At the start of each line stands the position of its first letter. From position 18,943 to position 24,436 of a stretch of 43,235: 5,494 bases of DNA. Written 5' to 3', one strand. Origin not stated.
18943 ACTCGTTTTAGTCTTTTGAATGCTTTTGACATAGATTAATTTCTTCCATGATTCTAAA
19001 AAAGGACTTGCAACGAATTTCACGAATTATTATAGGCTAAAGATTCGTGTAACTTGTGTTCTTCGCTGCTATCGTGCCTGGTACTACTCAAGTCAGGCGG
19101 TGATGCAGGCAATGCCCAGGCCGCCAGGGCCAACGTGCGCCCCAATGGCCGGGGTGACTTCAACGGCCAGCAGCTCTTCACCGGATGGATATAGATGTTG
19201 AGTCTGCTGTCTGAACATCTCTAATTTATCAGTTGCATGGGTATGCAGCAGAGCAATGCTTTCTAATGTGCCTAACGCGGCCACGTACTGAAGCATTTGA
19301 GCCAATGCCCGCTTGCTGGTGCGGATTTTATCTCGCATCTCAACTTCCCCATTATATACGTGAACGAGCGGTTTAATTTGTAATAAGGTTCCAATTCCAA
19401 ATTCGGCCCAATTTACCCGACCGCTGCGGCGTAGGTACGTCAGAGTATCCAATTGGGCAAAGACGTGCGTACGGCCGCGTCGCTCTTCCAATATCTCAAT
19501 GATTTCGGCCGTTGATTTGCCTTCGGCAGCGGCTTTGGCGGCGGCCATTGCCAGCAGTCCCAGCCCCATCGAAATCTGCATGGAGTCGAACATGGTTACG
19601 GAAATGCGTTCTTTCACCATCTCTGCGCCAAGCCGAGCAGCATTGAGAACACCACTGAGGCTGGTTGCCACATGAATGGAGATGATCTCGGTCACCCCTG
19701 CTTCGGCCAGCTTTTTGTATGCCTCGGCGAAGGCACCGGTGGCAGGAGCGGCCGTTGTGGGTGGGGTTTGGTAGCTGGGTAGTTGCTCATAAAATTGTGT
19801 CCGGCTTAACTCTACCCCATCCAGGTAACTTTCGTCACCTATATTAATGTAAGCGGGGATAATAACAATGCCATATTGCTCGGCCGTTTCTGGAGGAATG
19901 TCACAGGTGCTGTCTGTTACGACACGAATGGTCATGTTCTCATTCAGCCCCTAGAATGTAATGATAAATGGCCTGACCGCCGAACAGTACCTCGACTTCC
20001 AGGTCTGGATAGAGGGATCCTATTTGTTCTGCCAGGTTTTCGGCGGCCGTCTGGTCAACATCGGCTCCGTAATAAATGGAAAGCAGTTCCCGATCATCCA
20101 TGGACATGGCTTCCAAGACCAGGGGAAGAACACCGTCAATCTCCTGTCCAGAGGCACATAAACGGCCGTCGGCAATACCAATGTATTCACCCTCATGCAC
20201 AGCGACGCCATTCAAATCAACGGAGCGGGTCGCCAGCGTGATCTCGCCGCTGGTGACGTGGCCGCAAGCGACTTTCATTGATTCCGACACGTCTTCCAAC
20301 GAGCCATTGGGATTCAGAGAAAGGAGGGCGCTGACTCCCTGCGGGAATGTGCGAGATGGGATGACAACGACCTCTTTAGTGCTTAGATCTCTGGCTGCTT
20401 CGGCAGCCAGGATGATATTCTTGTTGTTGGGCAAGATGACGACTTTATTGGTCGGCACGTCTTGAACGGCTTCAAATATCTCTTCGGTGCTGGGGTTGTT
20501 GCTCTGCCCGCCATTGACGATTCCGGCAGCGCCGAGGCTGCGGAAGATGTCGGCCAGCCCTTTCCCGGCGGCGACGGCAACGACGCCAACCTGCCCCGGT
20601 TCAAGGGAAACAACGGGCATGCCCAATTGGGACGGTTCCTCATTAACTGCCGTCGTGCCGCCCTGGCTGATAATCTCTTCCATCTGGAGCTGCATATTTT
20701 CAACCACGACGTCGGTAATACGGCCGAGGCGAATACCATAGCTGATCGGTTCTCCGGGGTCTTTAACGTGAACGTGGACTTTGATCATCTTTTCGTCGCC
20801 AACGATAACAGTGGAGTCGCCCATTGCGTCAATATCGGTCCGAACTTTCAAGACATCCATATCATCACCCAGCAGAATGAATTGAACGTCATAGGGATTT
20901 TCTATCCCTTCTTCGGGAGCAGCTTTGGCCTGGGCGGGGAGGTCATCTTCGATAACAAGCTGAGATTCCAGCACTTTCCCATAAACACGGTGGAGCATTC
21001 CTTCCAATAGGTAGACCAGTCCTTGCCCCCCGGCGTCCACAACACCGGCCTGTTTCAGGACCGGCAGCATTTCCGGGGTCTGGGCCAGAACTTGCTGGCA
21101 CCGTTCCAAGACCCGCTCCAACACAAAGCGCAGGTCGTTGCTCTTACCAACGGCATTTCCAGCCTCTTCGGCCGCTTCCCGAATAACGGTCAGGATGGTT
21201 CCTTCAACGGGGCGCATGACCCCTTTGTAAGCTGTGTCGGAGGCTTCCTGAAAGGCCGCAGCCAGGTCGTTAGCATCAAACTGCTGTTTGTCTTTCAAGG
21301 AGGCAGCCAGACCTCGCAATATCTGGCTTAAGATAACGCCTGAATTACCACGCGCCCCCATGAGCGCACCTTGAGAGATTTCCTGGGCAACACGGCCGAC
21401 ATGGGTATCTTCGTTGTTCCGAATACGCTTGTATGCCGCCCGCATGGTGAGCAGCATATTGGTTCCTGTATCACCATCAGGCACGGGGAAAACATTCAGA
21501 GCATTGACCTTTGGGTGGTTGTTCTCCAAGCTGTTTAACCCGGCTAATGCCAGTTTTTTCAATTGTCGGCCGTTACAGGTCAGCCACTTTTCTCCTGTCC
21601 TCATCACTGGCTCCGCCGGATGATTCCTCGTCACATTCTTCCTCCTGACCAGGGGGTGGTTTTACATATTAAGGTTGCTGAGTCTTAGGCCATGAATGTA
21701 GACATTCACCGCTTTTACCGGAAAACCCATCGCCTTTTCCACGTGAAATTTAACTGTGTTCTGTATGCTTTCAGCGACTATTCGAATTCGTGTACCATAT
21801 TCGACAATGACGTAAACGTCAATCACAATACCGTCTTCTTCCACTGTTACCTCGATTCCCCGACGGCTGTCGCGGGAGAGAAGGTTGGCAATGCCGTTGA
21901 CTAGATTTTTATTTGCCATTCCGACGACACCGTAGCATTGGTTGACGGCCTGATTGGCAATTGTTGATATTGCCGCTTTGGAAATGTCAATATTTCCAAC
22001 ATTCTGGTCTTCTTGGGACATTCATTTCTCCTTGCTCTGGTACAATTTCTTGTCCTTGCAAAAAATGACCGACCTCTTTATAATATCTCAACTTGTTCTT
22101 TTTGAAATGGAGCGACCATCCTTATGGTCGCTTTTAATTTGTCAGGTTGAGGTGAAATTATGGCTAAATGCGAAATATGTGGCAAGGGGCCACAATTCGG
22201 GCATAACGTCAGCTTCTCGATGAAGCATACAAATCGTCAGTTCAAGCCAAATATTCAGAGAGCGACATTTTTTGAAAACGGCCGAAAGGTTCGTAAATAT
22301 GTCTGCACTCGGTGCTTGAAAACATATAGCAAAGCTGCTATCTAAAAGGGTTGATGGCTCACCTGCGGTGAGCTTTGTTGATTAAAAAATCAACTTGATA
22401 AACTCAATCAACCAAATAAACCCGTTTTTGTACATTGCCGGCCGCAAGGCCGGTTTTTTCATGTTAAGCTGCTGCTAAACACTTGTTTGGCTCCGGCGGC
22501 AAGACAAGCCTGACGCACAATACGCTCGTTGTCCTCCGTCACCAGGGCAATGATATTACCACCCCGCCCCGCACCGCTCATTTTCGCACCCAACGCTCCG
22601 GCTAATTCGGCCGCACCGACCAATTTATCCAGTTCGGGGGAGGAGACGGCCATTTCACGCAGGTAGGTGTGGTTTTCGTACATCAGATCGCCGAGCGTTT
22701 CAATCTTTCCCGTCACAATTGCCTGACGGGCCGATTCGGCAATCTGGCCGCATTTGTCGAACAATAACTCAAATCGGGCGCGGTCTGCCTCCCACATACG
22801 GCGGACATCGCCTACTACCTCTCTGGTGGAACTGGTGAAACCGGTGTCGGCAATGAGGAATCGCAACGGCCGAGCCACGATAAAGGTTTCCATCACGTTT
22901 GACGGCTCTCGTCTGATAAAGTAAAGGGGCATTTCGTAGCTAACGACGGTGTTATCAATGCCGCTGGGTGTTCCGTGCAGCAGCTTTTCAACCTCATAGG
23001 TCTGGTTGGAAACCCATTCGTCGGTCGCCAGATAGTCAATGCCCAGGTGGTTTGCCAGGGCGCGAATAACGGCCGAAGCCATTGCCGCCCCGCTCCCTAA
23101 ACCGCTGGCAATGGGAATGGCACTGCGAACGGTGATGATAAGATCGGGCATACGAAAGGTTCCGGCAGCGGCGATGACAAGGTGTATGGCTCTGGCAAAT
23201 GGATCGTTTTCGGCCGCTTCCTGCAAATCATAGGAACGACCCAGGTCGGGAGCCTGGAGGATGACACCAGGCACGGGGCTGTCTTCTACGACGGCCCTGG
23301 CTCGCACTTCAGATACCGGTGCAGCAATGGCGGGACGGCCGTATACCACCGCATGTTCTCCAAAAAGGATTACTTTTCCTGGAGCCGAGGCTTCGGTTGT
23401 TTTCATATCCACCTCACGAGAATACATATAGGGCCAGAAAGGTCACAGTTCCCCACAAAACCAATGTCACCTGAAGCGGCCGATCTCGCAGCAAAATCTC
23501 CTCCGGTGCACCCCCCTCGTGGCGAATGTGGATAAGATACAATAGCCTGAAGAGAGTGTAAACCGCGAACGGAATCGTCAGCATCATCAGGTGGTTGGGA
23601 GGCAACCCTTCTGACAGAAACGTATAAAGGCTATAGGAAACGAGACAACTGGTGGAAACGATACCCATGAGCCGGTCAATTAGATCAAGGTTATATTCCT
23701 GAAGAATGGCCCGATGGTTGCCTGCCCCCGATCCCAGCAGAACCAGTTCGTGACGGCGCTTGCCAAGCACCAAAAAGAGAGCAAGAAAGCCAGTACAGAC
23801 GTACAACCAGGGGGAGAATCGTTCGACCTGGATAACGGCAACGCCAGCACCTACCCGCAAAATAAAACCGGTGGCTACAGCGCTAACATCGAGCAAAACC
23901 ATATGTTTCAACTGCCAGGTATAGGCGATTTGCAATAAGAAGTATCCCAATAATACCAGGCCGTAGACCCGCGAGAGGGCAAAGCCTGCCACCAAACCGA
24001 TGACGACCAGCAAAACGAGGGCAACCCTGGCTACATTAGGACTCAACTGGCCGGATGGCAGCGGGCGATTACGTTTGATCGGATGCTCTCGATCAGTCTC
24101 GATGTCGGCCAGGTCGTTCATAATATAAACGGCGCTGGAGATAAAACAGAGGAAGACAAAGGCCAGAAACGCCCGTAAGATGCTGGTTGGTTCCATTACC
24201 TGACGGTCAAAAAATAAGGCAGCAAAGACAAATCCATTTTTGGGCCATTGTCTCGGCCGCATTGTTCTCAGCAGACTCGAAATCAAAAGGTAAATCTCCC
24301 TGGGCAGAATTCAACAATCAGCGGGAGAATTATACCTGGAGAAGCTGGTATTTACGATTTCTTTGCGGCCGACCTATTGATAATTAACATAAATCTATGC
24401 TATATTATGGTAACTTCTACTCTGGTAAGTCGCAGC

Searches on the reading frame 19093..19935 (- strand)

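Call 56: search_protein_families(library=pfam, proteins=[window:19093-19935:-], max_evalue=0.00001)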
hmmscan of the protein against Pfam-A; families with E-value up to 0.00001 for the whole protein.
window:19093-19935:- (280 aa): 1 family
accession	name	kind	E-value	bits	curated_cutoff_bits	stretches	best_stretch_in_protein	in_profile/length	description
PF02645.21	DegV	-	9.7e-79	265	27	1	3-278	2-278/280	Uncharacterised protein, DegV family COG1307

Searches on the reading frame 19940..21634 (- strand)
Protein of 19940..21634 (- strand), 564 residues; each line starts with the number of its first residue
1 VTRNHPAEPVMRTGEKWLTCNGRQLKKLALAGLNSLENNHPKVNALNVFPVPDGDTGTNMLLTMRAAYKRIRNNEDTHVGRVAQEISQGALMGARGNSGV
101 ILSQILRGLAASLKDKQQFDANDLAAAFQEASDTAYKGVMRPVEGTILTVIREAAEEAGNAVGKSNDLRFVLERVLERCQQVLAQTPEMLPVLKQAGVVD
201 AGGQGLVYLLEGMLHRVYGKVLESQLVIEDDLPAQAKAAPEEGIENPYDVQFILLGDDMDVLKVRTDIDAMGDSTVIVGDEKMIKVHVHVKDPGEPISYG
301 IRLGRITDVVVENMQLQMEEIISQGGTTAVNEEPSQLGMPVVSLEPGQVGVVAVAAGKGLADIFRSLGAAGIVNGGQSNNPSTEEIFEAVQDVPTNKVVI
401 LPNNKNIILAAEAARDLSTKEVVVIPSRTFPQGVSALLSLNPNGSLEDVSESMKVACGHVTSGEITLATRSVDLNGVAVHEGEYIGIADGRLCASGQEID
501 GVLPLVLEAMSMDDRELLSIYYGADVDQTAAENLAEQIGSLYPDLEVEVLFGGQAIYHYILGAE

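Call 56: search_protein_families(library=pfam, proteins=[window:19940-21634:-], max_evalue=0.00001)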
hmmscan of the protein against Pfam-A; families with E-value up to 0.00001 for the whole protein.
window:19940-21634:- (564 aa): 3 families
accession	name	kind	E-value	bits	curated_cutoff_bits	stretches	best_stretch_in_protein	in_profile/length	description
PF13684.11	FakA-like_C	-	7.7e-71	238.3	23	1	350-564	1-216/216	Fatty acid kinase subunit A-like, C-terminal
PF02734.22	Dak2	-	6.1e-48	163.4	27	1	50-214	1-173/174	DAK2 domain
PF21645.3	FakA-like_M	-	4.7e-21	74.8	24.9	1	247-320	3-79/80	Fatty acid kinase subunit A-like, middle domain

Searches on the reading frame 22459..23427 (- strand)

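Call 56: search_protein_families(library=pfam, proteins=[window:22459-23427:-], max_evalue=0.00001)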
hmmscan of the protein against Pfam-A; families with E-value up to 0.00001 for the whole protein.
window:22459-23427:- (322 aa): 2 families
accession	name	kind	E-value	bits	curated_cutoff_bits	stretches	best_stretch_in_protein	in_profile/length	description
PF08544.19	GHMP_kinases_C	-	5.6e-15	55.9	21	1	234-308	2-79/85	GHMP kinases C terminal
PF00288.32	GHMP_kinases_N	-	4.6e-13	49.6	22.3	1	79-164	5-84/87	GHMP kinases N terminal domain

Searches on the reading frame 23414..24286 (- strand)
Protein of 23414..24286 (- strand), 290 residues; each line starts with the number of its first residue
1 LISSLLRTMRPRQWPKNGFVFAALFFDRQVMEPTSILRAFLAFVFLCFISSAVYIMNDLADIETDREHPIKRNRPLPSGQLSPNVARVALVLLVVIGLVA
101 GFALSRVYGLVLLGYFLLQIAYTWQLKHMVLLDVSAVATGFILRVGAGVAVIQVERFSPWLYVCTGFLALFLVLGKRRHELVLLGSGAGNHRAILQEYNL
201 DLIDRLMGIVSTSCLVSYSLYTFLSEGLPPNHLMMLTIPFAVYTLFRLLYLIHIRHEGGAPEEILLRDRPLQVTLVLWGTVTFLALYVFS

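Call 56: search_protein_families(library=pfam, proteins=[window:23414-24286:-], max_evalue=0.00001)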
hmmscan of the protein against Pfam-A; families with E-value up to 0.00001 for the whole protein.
window:23414-24286:- (290 aa): 1 family
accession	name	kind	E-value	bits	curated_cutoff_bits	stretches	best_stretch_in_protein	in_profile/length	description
PF01040.23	UbiA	-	2.5e-22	79.8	34.2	1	21-171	6-153/250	UbiA prenyltransferase family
